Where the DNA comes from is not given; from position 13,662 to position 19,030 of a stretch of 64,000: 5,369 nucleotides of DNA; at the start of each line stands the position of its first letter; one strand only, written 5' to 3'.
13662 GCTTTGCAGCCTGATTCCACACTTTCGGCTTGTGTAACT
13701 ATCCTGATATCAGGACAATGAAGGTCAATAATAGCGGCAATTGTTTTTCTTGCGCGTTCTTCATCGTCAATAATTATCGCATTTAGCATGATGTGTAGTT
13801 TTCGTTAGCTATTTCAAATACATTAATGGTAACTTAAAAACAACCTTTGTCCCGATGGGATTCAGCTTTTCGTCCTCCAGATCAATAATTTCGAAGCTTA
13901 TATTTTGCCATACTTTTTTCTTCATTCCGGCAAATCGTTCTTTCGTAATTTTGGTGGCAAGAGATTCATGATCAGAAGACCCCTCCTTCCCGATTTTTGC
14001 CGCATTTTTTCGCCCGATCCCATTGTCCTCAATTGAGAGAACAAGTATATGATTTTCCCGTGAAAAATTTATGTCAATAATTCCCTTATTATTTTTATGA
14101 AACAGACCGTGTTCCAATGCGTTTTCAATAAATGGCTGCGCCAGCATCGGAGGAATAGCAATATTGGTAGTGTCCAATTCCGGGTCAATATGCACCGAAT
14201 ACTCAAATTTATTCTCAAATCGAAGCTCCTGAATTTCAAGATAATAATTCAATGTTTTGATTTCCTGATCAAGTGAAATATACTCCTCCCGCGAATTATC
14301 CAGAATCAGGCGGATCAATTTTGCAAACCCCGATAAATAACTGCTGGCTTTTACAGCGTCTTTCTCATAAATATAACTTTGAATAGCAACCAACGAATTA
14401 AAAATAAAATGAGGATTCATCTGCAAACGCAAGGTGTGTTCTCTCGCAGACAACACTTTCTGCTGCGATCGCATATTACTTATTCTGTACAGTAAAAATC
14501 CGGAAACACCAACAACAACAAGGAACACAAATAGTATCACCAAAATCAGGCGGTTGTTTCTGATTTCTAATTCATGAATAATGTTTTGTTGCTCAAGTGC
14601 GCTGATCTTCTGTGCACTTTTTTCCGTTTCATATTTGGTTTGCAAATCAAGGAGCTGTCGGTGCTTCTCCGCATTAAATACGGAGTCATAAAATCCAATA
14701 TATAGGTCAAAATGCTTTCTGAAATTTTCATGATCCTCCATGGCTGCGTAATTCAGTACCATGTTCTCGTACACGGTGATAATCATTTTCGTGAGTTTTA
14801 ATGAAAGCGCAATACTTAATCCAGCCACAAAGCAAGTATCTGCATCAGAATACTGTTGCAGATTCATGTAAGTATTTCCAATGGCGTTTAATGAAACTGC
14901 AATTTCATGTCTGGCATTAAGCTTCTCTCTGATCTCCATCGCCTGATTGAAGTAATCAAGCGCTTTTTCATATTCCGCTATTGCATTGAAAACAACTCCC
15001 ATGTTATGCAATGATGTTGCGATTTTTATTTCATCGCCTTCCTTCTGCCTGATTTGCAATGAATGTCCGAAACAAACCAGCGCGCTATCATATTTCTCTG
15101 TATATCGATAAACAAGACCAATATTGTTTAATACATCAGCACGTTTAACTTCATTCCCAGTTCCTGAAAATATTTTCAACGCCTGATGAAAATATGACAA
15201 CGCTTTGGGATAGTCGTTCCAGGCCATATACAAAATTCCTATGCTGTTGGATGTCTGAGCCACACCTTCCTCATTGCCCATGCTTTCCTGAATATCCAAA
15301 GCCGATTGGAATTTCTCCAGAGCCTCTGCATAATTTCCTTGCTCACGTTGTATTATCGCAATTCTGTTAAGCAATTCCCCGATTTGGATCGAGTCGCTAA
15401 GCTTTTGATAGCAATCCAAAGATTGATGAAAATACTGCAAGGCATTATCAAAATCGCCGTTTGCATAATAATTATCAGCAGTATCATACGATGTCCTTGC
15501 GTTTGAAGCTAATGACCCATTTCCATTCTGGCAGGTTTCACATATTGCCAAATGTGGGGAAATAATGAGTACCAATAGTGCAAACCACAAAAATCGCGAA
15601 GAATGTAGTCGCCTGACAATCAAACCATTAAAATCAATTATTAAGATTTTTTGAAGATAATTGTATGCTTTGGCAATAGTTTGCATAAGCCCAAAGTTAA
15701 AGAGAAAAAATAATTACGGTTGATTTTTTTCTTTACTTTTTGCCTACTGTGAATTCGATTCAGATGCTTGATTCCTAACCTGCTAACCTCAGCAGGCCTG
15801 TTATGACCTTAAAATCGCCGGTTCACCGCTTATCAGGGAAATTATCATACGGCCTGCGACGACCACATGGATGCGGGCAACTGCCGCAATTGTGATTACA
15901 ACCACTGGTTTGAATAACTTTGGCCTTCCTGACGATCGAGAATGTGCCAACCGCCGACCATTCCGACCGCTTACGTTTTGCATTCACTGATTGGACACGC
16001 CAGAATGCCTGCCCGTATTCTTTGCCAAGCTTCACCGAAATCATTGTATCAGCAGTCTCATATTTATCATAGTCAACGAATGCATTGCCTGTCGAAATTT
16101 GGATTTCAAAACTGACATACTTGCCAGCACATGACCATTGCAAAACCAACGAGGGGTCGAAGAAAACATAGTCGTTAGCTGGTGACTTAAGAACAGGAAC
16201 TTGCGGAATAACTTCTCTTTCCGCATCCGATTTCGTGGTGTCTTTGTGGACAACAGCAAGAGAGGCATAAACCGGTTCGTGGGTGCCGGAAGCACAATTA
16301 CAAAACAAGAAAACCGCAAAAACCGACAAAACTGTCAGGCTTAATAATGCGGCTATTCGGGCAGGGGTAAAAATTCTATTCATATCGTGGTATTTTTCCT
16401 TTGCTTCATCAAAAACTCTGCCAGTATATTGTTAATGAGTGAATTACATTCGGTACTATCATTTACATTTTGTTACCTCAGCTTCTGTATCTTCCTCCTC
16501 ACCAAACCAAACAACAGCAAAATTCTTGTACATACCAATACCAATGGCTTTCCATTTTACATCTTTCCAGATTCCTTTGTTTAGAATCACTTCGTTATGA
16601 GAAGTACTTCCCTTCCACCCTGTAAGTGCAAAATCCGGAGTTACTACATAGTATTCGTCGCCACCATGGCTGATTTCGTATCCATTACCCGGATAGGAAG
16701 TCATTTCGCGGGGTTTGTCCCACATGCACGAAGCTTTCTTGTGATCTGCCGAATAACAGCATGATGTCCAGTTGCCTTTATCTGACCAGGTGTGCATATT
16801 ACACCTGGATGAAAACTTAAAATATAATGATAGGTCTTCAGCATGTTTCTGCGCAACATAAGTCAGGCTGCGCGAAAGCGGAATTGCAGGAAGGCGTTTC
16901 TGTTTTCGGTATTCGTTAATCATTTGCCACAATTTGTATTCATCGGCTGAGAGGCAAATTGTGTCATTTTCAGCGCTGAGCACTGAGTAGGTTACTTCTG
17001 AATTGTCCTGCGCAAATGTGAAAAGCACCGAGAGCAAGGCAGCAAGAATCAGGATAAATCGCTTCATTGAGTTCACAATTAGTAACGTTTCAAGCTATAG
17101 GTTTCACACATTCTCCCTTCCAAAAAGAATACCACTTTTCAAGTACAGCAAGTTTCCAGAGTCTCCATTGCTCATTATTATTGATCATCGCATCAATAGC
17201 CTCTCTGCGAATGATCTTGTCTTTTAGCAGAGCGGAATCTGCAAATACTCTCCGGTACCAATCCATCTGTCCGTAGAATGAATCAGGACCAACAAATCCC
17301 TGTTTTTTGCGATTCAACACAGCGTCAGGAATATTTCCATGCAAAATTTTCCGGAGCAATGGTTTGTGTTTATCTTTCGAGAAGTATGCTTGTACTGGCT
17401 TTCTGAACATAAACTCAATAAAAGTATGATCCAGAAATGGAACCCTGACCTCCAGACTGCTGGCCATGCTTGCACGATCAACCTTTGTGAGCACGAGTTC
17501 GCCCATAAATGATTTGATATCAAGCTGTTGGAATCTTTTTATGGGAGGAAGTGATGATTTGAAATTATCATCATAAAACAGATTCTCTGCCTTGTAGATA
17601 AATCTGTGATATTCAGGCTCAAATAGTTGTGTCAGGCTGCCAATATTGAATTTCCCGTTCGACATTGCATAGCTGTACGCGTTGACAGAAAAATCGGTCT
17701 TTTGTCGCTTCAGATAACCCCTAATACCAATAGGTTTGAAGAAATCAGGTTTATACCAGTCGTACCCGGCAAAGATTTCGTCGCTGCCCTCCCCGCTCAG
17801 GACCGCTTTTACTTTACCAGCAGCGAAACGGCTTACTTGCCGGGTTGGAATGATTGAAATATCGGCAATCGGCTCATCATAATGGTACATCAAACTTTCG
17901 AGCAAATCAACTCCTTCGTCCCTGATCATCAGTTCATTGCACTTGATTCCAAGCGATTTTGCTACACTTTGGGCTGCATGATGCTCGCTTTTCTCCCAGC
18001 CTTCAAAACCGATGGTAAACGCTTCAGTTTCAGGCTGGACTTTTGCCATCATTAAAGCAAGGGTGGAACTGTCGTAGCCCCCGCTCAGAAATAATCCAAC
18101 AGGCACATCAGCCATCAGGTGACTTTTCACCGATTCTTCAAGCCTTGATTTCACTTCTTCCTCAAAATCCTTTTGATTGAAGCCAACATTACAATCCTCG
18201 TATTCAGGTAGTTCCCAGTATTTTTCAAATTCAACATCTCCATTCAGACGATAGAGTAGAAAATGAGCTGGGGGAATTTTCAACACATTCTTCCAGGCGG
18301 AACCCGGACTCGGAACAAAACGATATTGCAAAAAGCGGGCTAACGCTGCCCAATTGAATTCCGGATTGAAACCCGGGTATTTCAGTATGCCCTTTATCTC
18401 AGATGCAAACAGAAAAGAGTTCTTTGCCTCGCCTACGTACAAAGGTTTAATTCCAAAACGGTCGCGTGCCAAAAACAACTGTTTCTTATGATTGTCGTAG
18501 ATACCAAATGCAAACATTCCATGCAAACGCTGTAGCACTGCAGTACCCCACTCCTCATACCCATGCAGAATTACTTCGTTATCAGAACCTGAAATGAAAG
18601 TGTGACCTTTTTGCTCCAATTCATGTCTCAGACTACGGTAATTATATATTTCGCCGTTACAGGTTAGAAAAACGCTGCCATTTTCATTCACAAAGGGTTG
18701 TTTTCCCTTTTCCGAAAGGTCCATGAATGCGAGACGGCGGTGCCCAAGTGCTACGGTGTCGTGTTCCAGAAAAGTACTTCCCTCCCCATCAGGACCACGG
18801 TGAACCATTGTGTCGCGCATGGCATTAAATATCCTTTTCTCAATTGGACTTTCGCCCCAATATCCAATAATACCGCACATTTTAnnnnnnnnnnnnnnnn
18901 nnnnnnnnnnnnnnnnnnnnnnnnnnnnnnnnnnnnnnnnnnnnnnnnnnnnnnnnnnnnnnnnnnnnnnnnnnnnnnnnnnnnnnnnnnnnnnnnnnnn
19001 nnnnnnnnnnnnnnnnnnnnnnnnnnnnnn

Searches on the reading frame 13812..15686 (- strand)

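Call 53: search_protein_families(library=ncbifam, proteins=[window:13812-15686:-], max_evalue=1e-10)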
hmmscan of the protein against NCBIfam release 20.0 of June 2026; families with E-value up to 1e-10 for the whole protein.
window:13812-15686:- (625 aa): 6 families
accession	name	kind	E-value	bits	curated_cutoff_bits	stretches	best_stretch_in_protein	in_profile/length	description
NF053520.1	HK_Porph_FimS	equivalog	4.8e-23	81.3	600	2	158-320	99-261/618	sensor histidine kinase FimS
NF041717.1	HaaA_phane_TPR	equivalog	7.5e-21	74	1125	1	76-271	525-720/882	cyclophane-containing RiPP biosynthesis TPR protein HaaT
NF002725.1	PRK02603.1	equivalog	8.7e-18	64.9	143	0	114-196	46-119/173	photosystem I assembly protein Ycf3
NF053617.1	SARPRegAfsRStmc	equivalog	9.1e-15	53.7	1430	1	48-292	722-965/986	SARP-family global regulator AfsR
NF040586.1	FxSxx_TPR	equivalog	3.4e-14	52.3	300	1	65-264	387-598/830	FxSxx-COOH system tetratricopeptide repeat protein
NF053779.1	BT3442_fam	equivalog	5.9e-14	51.7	940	0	69-211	108-250/563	BT3442 family protein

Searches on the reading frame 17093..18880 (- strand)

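Call 33: search_protein_families(library=pfam, proteins=[window:17093-18880:-], max_evalue=0.0001)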
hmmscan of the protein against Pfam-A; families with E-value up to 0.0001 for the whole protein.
window:17093-18880:- (596 aa): 5 families
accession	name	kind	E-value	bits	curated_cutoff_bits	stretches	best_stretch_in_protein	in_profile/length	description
PF00733.27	Asn_synthase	-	2.1e-76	258.3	21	1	242-584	1-353/354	Asparagine synthase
PF13537.11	GATase_7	-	2e-46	157.4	25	1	47-166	1-122/123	Glutamine amidotransferase domain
PF13522.11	GATase_6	-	8.1e-44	149.2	27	1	32-161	3-130/130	Glutamine amidotransferase domain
PF12481.13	DUF3700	-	6.4e-06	26.2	27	1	114-167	124-177/228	Aluminium induced protein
PF24167.1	DUF7411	-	5.8e-05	23.2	28.7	0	261-363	3-102/194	Family of unknown function (DUF7411)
